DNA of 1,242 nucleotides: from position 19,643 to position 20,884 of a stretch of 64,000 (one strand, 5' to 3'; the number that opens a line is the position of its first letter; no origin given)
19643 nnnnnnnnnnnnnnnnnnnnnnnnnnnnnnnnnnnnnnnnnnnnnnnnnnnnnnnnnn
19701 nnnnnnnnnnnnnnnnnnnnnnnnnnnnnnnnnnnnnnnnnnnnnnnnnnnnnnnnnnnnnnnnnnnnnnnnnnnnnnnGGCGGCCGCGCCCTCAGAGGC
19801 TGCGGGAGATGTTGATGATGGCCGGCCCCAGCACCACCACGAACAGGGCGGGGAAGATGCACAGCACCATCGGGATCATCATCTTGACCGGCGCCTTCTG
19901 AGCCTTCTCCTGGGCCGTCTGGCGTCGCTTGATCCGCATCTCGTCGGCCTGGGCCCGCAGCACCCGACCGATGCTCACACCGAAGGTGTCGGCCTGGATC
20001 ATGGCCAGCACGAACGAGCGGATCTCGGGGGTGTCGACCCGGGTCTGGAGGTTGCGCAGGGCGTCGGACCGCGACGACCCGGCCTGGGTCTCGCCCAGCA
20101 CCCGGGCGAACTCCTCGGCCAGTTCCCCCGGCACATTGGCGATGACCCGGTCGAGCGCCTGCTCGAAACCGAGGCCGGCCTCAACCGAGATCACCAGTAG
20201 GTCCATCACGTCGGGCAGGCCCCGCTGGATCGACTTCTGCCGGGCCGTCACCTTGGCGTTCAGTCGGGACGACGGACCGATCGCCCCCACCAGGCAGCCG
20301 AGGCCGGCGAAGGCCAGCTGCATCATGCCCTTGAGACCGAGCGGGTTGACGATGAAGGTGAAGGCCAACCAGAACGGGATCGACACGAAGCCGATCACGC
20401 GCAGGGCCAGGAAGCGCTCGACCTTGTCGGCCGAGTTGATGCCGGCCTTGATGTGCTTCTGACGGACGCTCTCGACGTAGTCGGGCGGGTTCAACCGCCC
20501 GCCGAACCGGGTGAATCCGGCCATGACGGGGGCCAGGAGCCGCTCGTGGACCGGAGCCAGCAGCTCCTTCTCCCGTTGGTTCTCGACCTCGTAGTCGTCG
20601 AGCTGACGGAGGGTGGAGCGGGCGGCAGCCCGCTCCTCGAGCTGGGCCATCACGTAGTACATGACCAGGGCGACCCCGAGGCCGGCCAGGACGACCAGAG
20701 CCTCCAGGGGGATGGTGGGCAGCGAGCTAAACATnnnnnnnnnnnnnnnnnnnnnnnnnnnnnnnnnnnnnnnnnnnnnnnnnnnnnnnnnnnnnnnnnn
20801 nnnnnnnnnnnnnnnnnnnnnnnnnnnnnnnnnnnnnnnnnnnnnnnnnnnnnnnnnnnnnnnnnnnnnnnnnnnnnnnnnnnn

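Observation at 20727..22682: TadB platform protein fused to a secreted vWA-like domain with a degenerate MIDAS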

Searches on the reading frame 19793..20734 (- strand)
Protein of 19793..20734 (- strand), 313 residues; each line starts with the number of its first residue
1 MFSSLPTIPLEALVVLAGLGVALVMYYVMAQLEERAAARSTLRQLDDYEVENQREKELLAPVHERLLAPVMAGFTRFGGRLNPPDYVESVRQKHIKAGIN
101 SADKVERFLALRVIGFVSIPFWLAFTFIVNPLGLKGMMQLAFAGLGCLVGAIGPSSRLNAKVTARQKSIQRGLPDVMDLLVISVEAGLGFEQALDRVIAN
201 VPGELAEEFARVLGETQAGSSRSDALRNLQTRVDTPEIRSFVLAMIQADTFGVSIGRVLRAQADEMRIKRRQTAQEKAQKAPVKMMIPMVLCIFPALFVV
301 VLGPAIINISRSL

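Call 7: search_protein_families(library=pfam, proteins=[window:19793-20734:-], max_evalue=1)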
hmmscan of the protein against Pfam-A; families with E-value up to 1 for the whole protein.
window:19793-20734:- (313 aa): 2 families
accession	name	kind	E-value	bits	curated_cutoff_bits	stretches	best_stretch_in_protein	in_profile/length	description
PF00482.28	T2SSF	-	4.8e-23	81.9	25.2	1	178-302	3-124/125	Type II secretion system (T2SS), protein F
PF14316.11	DUF4381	-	0.12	13.1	27.2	1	7-66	17-76/145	Domain of unknown function (DUF4381)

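Call 8: search_protein_families(library=ncbifam, proteins=[window:19793-20734:-], max_evalue=1)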
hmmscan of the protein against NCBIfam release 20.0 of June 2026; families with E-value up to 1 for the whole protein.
window:19793-20734:- (313 aa): 1 family
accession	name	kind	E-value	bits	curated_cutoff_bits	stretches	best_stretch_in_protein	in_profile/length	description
NF008830.0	PRK11877.1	equivalog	0.61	9.9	50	0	286-306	14-34/38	photosystem I reaction center subunit VIII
